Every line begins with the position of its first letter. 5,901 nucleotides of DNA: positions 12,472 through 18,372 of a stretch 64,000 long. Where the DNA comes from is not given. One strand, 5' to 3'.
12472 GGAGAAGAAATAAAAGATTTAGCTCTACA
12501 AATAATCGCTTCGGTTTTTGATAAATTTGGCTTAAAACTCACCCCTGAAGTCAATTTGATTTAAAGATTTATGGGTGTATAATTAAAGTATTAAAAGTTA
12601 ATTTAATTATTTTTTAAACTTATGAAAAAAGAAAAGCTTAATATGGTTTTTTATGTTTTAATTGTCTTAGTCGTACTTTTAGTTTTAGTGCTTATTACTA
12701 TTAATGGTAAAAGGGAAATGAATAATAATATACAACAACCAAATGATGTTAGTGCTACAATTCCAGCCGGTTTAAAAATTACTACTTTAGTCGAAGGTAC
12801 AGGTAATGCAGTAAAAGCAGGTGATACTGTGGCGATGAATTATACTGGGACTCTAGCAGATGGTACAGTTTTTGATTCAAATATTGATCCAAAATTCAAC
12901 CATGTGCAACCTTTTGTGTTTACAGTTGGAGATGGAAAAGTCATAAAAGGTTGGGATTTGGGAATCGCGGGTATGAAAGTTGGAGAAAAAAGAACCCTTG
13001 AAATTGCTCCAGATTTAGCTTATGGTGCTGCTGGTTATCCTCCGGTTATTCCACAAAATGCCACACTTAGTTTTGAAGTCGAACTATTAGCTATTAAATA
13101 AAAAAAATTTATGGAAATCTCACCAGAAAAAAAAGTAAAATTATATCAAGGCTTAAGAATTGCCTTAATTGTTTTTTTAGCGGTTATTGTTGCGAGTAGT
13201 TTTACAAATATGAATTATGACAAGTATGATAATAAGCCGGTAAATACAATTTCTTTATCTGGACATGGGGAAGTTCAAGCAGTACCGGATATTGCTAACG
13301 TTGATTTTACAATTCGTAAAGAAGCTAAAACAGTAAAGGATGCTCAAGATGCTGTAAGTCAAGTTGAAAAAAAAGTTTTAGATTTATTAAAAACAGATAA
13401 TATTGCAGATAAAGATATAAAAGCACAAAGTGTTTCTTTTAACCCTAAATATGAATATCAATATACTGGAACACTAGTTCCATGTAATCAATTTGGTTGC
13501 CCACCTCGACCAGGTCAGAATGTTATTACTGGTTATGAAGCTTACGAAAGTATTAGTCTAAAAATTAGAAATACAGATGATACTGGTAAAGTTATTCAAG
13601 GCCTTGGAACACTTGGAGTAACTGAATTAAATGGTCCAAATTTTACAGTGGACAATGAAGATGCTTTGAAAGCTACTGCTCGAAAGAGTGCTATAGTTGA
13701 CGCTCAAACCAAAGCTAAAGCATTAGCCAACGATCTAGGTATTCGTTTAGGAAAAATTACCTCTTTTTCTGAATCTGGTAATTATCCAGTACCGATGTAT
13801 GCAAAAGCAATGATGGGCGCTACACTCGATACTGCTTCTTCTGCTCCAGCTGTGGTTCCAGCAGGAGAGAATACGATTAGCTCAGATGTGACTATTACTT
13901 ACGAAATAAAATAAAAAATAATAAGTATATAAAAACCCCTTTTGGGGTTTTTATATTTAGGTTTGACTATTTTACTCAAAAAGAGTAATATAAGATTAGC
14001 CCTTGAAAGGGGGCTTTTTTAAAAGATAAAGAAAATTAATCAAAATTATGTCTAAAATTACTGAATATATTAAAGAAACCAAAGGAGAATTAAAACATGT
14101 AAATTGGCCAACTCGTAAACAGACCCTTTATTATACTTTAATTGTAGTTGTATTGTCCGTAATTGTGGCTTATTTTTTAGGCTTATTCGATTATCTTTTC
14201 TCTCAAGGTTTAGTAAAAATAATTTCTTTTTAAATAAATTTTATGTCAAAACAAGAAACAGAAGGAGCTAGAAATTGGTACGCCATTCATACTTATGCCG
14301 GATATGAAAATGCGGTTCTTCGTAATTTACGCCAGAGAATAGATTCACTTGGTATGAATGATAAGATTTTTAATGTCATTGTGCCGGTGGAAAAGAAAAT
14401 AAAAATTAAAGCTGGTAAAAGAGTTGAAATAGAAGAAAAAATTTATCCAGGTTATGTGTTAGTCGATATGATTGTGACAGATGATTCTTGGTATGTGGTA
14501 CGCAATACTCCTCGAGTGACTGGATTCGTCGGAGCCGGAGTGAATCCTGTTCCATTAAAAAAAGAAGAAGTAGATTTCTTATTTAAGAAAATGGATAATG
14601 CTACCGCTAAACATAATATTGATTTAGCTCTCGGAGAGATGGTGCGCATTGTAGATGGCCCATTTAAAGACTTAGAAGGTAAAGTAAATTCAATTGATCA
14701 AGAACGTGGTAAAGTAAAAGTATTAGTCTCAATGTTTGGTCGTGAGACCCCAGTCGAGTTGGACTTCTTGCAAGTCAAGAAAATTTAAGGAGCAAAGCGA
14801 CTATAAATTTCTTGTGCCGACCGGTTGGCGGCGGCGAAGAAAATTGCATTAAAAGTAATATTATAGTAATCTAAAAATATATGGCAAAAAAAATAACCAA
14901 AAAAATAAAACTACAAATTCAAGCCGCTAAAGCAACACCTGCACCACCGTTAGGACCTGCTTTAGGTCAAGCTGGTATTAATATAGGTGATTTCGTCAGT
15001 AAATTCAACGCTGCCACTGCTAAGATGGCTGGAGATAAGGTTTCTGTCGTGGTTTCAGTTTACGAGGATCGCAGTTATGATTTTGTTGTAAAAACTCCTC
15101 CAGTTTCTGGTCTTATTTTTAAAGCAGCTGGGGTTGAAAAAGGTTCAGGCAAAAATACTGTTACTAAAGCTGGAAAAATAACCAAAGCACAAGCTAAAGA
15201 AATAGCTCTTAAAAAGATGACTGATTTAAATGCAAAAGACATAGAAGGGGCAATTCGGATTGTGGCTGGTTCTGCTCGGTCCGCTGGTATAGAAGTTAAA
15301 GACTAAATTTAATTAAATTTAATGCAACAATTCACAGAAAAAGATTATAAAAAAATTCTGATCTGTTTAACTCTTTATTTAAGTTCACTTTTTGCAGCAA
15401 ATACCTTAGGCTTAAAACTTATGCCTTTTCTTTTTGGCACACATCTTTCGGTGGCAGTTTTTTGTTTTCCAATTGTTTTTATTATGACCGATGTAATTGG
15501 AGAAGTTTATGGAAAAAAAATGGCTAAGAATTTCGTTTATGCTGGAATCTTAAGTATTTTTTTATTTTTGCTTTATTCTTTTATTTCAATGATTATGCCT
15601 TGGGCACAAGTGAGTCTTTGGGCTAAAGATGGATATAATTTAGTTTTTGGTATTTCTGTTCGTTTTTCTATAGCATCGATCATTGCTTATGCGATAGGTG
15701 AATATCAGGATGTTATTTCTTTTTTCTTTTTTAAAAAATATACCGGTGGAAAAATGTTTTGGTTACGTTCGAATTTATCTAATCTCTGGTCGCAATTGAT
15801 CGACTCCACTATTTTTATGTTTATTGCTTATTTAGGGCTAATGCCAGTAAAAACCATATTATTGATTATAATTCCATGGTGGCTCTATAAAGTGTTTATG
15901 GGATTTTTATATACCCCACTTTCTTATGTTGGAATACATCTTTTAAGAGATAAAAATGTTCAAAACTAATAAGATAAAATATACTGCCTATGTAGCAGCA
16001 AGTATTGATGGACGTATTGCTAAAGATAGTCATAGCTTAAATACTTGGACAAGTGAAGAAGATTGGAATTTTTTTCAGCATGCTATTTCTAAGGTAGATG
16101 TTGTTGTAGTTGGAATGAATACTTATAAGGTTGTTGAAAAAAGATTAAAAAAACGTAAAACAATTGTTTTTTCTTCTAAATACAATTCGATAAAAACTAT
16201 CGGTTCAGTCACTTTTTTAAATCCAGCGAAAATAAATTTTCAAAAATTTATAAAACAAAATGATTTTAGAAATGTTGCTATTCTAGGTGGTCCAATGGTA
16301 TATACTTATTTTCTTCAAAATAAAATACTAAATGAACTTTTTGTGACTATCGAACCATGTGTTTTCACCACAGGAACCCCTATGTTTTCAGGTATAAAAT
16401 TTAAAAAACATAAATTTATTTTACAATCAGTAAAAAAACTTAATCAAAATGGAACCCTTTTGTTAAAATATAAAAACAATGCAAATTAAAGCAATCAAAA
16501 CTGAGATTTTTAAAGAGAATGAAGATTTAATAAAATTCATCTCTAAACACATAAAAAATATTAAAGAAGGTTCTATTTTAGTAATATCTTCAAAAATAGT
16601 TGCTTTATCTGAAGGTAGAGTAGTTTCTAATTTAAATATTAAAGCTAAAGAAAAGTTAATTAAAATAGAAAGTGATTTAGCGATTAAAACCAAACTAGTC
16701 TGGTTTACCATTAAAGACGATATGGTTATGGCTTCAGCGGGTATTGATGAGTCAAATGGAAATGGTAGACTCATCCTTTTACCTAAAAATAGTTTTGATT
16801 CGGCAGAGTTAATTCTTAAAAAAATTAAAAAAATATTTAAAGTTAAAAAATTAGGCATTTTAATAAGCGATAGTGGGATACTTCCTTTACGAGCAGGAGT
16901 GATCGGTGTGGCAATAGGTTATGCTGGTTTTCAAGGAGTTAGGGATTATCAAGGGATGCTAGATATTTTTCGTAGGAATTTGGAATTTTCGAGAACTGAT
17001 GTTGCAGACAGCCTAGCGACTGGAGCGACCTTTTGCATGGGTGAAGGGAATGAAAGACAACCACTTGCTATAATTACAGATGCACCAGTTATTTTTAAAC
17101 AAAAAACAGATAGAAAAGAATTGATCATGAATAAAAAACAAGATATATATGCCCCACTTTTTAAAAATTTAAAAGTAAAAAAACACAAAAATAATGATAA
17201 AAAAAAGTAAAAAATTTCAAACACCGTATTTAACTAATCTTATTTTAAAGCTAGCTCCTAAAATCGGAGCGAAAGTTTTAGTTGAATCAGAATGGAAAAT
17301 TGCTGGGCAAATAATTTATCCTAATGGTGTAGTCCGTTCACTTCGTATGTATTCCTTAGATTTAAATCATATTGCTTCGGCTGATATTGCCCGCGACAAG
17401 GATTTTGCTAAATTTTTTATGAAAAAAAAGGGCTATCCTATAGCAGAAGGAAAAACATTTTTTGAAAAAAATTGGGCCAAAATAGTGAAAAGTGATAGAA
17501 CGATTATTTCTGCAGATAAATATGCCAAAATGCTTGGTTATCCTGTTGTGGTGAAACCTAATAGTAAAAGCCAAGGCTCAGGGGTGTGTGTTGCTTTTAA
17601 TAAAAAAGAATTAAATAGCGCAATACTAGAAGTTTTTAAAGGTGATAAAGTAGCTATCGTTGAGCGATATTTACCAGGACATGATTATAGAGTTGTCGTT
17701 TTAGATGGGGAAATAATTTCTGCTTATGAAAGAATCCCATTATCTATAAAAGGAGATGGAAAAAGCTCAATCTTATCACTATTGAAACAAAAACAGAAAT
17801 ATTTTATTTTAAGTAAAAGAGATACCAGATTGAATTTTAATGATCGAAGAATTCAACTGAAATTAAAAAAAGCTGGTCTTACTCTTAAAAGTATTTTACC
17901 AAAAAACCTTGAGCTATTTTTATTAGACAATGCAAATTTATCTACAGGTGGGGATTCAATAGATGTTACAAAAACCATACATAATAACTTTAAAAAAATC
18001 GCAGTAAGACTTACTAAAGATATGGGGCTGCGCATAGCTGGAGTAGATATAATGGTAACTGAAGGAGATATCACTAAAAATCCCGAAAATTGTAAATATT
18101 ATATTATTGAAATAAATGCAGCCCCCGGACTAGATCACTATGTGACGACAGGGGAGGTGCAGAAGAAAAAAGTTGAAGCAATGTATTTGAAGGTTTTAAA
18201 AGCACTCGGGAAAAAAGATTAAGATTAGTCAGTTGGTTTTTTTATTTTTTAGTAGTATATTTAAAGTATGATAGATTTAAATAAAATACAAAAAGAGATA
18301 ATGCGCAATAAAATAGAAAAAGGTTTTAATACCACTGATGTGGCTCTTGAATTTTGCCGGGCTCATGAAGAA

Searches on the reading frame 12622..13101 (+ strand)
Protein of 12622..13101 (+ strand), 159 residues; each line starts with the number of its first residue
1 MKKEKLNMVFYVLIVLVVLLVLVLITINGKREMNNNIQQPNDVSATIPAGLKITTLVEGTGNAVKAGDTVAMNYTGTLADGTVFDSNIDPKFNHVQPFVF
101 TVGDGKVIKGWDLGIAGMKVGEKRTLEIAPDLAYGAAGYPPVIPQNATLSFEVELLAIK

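Call 82: search_protein_families(library=pfam, proteins=[window:12622-13101:+], max_evalue=0.0001)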
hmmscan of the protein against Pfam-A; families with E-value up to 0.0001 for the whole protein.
window:12622-13101:+ (159 aa): 1 family
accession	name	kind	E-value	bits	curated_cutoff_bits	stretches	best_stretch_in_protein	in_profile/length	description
PF00254.34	FKBP_C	-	2.6e-33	114.7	21.1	1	63-156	4-94/94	FKBP-type peptidyl-prolyl cis-trans isomerase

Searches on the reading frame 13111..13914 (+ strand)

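Call 82: search_protein_families(library=pfam, proteins=[window:13111-13914:+], max_evalue=0.0001)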
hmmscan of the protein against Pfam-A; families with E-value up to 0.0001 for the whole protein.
window:13111-13914:+ (267 aa): 1 family
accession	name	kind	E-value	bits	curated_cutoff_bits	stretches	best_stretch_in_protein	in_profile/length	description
PF04402.19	SIMPL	-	8.3e-49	167.1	25.2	1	47-264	1-205/205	Protein of unknown function (DUF541)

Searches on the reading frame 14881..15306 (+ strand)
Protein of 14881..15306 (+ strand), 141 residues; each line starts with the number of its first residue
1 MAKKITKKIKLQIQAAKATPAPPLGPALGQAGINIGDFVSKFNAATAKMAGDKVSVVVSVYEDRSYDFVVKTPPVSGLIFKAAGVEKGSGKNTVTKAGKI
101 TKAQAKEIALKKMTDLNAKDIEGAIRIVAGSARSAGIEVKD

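Call 82: search_protein_families(library=pfam, proteins=[window:14881-15306:+], max_evalue=0.0001)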
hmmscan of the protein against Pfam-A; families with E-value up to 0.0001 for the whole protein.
window:14881-15306:+ (141 aa): 2 families
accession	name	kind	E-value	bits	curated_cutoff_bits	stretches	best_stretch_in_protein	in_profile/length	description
PF03946.19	Ribosomal_L11_N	-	4.2e-25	87.7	32.9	1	9-66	1-58/58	Ribosomal protein L11, N-terminal domain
PF00298.24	Ribosomal_L11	-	4.1e-24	85.2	21.4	1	71-139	1-69/69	Ribosomal protein L11, RNA binding domain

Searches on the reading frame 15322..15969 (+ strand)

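Call 82: search_protein_families(library=pfam, proteins=[window:15322-15969:+], max_evalue=0.0001)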
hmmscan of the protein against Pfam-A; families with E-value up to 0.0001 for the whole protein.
window:15322-15969:+ (215 aa): 1 family
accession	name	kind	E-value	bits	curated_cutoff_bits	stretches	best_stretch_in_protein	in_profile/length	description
PF02592.20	Vut_1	-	3.6e-39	135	27.2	1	44-203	2-151/152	Putative vitamin uptake transporter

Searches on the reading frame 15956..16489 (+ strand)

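Call 82: search_protein_families(library=pfam, proteins=[window:15956-16489:+], max_evalue=0.0001)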
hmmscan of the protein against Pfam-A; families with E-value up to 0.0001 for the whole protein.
window:15956-16489:+ (177 aa): 2 families
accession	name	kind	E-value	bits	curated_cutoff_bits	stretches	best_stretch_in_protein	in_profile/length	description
PF01872.23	RibD_C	-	1.5e-14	54.7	24.1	2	98-163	126-192/197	RibD C-terminal domain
PF00186.24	DHFR_1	-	4.2e-09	36.8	25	1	30-149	21-131/159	Dihydrofolate reductase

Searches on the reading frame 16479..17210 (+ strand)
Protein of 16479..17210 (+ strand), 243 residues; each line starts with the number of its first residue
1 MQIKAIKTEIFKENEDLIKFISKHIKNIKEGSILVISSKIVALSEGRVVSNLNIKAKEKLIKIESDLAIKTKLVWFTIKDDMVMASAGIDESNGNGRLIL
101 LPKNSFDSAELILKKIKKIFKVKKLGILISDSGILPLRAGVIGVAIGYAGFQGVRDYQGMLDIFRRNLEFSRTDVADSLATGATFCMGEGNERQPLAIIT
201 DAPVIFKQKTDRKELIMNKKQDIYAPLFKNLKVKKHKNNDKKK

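Call 82: search_protein_families(library=pfam, proteins=[window:16479-17210:+], max_evalue=0.0001)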
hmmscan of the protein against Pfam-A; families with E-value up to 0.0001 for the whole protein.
window:16479-17210:+ (243 aa): 1 family
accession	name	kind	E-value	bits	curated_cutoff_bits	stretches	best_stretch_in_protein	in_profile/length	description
PF01996.21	F420_ligase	-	1e-35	123.6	25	1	6-200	2-217/218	F420-0:Gamma-glutamyl ligase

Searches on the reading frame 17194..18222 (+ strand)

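Call 83: search_protein_families(library=pfam, proteins=[window:17194-18222:+], max_evalue=0.0001)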
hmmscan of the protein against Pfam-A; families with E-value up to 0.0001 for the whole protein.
window:17194-18222:+ (342 aa): 7 families
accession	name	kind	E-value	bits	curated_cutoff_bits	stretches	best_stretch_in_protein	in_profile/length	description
PF07478.18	Dala_Dala_lig_C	-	1.5e-13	51.2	24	1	76-177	2-98/204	D-ala D-ala ligase C-terminus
PF08443.16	RimK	-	2.2e-13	50.7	21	2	247-318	114-174/188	RimK-like ATP-grasp domain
PF02955.21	GSH-S_ATP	-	9.7e-08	32.1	23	1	111-231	28-146/175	Prokaryotic glutathione synthetase, ATP-grasp domain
PF01071.24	GARS_A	-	3.3e-06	27.5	27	1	68-172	2-102/194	Phosphoribosylglycinamide synthetase, ATP-grasp (A) domain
PF02786.22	CPSase_L_D2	-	8.5e-06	25.9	19.8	0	102-157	25-86/211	Carbamoyl-phosphate synthase L chain, ATP binding domain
PF02655.19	ATP-grasp_3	-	1.8e-05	25.3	23.2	0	226-309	101-155/160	ATP-grasp domain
PF02222.28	ATP-grasp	-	7.4e-05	22.9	27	0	106-161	21-77/179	ATP-grasp domain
